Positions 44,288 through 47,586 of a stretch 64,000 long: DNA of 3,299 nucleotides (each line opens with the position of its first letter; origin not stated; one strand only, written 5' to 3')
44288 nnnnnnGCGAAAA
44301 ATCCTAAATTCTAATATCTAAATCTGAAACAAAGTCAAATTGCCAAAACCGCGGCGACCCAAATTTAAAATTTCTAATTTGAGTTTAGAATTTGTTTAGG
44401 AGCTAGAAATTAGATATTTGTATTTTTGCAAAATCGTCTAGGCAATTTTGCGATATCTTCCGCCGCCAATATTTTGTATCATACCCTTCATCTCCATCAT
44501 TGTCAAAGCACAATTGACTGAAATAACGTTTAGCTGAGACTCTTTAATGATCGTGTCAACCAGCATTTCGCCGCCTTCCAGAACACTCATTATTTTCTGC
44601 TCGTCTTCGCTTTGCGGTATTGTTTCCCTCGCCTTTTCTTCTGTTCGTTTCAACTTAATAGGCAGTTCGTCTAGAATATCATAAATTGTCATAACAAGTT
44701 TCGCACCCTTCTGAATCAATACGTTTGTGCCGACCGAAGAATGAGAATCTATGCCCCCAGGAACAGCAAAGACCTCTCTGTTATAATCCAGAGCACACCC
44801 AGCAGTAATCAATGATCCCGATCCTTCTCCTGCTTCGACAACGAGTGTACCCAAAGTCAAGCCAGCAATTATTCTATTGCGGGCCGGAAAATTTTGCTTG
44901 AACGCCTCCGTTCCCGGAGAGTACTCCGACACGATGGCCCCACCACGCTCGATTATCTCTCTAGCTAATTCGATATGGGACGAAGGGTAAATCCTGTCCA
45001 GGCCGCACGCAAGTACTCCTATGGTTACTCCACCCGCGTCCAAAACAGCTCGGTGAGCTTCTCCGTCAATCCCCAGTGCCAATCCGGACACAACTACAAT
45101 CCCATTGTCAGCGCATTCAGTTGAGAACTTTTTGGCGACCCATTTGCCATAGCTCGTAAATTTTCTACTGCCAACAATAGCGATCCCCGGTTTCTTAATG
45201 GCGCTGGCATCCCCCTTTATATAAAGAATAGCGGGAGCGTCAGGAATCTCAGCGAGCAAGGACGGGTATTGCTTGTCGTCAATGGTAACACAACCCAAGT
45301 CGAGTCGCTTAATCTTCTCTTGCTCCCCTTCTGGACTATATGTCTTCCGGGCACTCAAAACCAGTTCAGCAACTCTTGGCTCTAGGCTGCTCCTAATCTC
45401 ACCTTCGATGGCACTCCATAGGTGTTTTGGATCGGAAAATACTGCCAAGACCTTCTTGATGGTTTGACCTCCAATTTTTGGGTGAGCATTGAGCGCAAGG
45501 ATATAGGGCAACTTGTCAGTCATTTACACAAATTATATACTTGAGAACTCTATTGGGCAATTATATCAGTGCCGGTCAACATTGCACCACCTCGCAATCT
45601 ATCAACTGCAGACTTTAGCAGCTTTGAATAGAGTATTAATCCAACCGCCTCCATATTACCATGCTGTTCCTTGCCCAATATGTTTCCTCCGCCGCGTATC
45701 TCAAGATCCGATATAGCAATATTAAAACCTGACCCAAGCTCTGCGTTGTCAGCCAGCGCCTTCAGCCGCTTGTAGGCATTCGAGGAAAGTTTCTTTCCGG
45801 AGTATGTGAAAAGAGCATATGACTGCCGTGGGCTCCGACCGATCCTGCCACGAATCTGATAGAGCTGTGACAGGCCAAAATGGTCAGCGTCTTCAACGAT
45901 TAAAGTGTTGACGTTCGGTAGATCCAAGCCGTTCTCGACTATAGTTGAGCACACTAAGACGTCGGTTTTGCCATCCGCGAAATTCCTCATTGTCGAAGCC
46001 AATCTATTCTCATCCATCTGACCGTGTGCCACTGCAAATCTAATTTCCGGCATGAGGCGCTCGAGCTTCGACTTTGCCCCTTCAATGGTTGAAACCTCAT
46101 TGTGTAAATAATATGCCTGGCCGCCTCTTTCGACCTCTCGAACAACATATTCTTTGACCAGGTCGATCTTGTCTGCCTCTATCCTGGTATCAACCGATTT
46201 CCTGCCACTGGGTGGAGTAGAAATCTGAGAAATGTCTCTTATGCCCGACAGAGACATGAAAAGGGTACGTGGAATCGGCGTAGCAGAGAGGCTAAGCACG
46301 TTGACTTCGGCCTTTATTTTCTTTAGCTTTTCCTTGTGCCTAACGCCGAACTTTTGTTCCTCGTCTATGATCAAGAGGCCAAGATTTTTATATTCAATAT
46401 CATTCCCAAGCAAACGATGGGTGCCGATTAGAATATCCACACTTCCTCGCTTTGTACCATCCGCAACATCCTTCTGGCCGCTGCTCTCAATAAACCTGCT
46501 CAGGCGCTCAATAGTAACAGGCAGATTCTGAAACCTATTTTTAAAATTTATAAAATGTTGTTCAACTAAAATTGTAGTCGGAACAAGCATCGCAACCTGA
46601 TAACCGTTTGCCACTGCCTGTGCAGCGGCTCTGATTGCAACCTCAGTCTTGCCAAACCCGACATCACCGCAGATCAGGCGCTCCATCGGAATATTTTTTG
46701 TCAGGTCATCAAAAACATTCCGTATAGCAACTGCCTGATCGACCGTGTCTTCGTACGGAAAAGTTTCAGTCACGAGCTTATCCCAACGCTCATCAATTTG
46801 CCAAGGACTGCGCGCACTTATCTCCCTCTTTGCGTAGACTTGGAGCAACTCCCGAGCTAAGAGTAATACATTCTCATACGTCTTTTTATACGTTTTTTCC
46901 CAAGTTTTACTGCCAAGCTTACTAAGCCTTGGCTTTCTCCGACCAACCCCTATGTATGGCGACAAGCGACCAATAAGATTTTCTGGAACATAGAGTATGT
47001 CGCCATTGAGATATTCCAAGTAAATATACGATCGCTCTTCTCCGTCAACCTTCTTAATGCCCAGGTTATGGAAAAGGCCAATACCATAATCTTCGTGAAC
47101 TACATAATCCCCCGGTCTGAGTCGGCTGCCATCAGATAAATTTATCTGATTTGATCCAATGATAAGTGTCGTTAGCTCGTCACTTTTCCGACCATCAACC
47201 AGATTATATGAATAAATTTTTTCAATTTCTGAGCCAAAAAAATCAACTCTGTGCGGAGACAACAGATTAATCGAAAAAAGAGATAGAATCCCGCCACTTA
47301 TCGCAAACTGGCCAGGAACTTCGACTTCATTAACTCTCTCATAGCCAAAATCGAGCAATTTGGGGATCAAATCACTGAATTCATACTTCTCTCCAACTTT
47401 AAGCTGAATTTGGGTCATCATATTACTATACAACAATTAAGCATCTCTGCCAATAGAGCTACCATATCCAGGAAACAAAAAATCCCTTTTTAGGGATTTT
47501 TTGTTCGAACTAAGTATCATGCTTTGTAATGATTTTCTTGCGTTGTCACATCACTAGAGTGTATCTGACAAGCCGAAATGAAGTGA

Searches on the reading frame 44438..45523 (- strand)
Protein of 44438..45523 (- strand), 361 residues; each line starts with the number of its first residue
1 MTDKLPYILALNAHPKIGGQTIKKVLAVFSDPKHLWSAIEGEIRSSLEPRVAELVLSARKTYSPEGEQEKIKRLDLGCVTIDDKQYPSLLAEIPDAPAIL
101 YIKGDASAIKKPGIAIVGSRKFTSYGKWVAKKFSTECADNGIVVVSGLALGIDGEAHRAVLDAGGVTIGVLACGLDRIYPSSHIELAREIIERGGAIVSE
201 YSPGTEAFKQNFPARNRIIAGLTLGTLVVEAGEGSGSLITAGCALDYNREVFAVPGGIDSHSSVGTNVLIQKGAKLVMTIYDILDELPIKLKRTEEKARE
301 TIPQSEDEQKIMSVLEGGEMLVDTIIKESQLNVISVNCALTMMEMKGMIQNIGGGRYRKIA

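Call 27: search_protein_families(library=pfam, proteins=[window:44438-45523:-], max_evalue=0.001)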
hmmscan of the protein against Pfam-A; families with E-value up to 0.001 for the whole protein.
window:44438-45523:- (361 aa): 3 families
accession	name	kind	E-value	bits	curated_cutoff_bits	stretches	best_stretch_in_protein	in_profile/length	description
PF02481.21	DNA_processg_A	-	1.6e-79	266.4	29.6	1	71-278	2-211/212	DNA recombination-mediator protein A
PF17782.7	DprA_WH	-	1.1e-07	32.3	22.9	1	296-355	2-61/61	DprA winged helix domain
PF18306.6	LDcluster4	-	1.8e-05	24.8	26.3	1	114-172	4-63/151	SLOG cluster4 family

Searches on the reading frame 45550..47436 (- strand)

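Call 27: search_protein_families(library=pfam, proteins=[window:45550-47436:-], max_evalue=0.001)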
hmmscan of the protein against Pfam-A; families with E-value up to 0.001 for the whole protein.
window:45550-47436:- (628 aa): 5 families
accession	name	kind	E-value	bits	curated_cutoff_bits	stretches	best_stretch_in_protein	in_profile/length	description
PF00270.35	DEAD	-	1.8e-23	83.5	26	1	253-391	17-163/167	DEAD/DEAH box helicase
PF00271.37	Helicase_C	-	9.8e-22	77.7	23.5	1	423-534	2-108/110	Helicase conserved C-terminal domain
PF17757.6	UvrB_inter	-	2.5e-16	60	22.9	1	10-94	1-86/91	UvrB interaction domain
PF02559.22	CarD_TRCF_RID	-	7.4e-15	55.2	23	1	106-162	1-57/57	CarD-like/TRCF RID domain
PF04851.21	ResIII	-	1.1e-09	38.8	22.5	1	234-387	8-162/164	Type III restriction enzyme, res subunit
